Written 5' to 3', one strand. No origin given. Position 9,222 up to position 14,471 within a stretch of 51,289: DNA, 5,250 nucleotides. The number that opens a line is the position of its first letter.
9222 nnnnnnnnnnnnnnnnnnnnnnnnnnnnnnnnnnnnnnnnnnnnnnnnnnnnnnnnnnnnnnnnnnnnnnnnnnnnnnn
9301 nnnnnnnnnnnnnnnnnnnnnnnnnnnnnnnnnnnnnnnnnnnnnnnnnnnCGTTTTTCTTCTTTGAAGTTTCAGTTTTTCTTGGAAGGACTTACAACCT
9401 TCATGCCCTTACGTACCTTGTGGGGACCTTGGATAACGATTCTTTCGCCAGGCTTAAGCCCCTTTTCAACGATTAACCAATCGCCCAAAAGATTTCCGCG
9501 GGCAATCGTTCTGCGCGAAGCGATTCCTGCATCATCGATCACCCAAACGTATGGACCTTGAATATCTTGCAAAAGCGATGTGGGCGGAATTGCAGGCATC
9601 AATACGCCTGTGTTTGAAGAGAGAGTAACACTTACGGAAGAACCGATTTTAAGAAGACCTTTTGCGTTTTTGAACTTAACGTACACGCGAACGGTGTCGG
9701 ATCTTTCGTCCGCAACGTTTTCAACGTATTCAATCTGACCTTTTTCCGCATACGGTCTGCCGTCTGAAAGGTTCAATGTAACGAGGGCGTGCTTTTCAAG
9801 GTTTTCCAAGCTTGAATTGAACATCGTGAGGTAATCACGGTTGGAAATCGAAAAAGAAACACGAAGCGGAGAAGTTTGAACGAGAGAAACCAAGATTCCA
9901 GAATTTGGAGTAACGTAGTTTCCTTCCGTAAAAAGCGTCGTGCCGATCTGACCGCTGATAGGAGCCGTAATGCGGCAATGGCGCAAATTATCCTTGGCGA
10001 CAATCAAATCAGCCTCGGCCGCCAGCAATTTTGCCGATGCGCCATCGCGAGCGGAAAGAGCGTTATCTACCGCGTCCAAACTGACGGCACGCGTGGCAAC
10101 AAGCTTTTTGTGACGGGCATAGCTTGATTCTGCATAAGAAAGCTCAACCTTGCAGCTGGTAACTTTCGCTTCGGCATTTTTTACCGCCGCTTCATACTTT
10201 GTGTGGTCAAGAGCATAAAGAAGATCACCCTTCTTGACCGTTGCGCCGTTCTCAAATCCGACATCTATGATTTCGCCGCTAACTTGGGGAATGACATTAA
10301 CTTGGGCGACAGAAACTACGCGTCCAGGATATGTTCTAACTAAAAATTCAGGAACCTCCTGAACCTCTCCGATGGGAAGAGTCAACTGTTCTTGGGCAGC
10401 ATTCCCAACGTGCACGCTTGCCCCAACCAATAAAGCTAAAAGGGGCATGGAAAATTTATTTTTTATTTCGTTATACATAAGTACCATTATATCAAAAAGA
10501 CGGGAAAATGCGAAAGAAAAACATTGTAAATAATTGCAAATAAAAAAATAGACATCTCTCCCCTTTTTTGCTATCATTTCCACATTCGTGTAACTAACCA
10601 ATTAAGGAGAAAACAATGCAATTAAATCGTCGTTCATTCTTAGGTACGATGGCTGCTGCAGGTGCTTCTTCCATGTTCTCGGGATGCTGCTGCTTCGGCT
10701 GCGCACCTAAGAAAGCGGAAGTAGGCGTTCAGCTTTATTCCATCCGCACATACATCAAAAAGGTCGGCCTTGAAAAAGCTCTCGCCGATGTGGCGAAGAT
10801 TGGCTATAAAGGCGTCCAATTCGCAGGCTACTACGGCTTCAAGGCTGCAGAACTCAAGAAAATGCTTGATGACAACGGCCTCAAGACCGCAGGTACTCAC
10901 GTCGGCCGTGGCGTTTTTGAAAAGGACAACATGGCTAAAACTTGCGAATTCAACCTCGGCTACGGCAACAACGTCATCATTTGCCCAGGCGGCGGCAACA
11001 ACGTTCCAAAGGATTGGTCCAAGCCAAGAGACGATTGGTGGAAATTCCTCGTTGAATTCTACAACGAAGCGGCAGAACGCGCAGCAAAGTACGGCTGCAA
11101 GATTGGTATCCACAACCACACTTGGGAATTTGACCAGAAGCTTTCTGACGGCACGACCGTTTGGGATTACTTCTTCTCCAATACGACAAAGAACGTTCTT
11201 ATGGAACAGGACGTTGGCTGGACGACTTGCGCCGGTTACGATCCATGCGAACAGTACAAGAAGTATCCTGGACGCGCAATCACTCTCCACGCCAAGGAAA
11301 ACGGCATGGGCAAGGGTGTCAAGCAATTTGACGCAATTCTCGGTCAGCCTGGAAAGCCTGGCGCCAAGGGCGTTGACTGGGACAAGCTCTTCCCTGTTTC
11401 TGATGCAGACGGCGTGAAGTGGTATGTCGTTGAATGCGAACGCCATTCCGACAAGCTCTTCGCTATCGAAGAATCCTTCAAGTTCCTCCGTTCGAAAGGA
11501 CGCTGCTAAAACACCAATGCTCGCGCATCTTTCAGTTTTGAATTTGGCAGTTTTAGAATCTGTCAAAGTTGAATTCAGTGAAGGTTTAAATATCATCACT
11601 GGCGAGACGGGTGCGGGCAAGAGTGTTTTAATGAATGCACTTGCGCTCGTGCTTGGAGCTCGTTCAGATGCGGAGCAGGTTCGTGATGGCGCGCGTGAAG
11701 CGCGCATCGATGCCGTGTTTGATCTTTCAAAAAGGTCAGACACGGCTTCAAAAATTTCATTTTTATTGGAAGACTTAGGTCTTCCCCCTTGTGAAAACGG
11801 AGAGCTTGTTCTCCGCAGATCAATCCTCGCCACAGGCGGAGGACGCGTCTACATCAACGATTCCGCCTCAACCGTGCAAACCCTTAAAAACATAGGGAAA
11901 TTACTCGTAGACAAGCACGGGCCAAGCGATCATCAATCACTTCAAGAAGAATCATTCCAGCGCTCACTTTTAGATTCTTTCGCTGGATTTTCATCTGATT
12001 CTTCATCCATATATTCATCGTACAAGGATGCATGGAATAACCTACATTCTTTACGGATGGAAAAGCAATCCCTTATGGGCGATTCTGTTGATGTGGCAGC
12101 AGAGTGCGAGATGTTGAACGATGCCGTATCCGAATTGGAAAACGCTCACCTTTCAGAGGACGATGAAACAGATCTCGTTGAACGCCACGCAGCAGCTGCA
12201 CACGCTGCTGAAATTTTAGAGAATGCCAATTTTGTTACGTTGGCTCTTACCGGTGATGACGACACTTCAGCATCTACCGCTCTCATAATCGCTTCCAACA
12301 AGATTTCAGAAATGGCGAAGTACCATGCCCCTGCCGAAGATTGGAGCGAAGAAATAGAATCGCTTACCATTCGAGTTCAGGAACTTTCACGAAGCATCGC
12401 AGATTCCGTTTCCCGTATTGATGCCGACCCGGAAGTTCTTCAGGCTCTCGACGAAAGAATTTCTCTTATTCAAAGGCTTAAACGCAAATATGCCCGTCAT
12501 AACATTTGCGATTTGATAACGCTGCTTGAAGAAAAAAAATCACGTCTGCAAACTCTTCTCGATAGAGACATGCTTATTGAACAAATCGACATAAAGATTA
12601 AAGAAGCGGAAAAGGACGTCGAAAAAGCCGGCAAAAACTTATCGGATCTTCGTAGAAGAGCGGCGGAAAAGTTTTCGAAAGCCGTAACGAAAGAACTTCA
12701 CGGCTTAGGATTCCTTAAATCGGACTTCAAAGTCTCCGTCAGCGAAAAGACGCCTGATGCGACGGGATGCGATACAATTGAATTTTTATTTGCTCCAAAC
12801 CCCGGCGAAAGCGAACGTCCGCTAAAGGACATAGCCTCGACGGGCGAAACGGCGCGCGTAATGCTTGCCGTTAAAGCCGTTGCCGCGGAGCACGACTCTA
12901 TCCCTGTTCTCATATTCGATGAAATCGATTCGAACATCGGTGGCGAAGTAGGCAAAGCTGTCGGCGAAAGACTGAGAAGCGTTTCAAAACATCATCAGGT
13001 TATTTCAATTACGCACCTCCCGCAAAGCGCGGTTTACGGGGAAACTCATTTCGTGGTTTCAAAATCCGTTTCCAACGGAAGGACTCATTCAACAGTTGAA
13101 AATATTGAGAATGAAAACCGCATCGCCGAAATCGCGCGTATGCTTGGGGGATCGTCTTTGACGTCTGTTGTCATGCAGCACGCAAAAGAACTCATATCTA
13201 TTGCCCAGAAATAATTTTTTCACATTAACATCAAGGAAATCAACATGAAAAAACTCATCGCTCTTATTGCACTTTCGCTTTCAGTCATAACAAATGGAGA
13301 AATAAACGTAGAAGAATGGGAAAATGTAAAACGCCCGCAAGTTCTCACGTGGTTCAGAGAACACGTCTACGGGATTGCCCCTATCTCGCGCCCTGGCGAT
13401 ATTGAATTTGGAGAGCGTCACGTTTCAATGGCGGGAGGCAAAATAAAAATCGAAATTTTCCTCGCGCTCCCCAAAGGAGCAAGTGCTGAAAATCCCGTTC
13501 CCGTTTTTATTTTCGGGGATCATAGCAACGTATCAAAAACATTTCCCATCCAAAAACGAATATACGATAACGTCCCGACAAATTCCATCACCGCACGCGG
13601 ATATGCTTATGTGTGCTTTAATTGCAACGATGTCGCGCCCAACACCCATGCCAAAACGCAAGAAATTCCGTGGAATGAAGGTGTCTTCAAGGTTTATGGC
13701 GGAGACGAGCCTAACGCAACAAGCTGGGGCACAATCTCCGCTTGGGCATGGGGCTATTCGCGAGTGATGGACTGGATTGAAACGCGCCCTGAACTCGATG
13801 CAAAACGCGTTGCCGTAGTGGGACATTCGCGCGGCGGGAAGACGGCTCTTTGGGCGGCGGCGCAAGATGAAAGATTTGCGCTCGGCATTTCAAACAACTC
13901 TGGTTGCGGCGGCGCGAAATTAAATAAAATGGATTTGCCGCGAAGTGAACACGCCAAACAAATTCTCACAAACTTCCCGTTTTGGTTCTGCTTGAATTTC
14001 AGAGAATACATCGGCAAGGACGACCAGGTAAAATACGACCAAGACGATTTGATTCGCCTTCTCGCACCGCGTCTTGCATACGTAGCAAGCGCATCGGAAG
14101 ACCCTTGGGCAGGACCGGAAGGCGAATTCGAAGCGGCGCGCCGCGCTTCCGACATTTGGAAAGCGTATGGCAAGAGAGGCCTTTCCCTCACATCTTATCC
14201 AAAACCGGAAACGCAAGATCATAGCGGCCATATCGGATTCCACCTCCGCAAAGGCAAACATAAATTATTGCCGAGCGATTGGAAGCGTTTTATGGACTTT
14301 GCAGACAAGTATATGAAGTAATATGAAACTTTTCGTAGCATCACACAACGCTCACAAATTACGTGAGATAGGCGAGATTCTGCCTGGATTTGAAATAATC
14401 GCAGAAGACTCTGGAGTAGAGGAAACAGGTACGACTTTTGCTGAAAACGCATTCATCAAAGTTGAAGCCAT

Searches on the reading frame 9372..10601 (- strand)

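Call 7: search_protein_families(library=pfam, proteins=[window:9372-10601:-], max_evalue=0.001)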
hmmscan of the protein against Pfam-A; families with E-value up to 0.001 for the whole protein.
window:9372-10601:- (409 aa): 3 families
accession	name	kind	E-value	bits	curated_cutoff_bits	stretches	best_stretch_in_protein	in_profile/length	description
PF16576.10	HlyD_D23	-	4.6e-10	39.6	30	1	100-320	19-211/214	Barrel-sandwich domain of CusB or HlyD membrane-fusion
PF13437.12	HlyD_3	-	2.2e-07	32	22.2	1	211-318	2-104/106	HlyD family secretion protein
PF13533.13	Biotin_lipoyl_2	-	0.00013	22.1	29.8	0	101-132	1-32/32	Biotin-lipoyl like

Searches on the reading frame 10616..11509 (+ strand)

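Call 7: search_protein_families(library=pfam, proteins=[window:10616-11509:+], max_evalue=0.001)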
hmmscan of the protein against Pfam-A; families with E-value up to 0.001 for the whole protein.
window:10616-11509:+ (297 aa): 1 family
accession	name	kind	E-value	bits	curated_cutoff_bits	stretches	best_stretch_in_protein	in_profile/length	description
PF01261.30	AP_endonuc_2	-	1.1e-15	58.5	31.1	1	57-293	2-248/249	Xylose isomerase-like TIM barrel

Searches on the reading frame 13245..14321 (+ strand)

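Call 7: search_protein_families(library=pfam, proteins=[window:13245-14321:+], max_evalue=0.001)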
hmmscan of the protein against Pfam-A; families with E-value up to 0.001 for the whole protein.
window:13245-14321:+ (358 aa): 5 families
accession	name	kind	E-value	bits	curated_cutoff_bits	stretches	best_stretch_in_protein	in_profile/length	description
PF22244.2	GCE_fung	-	1.5e-33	117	27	1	60-309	3-231/231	Glucuronyl esterase, fungi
PF00756.26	Esterase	-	2.8e-07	31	22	1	68-207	7-135/251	Putative esterase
PF00326.27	Peptidase_S9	-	3.7e-05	23.8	22.6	1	174-218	51-96/213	Prolyl oligopeptidase family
PF00561.26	Abhydrolase_1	-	4.7e-05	23.6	25.8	1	169-247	53-123/245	alpha/beta hydrolase fold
PF03403.19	PAF-AH_p_II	-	0.0002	20.5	20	1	176-215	210-249/372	Platelet-activating factor acetylhydrolase, isoform II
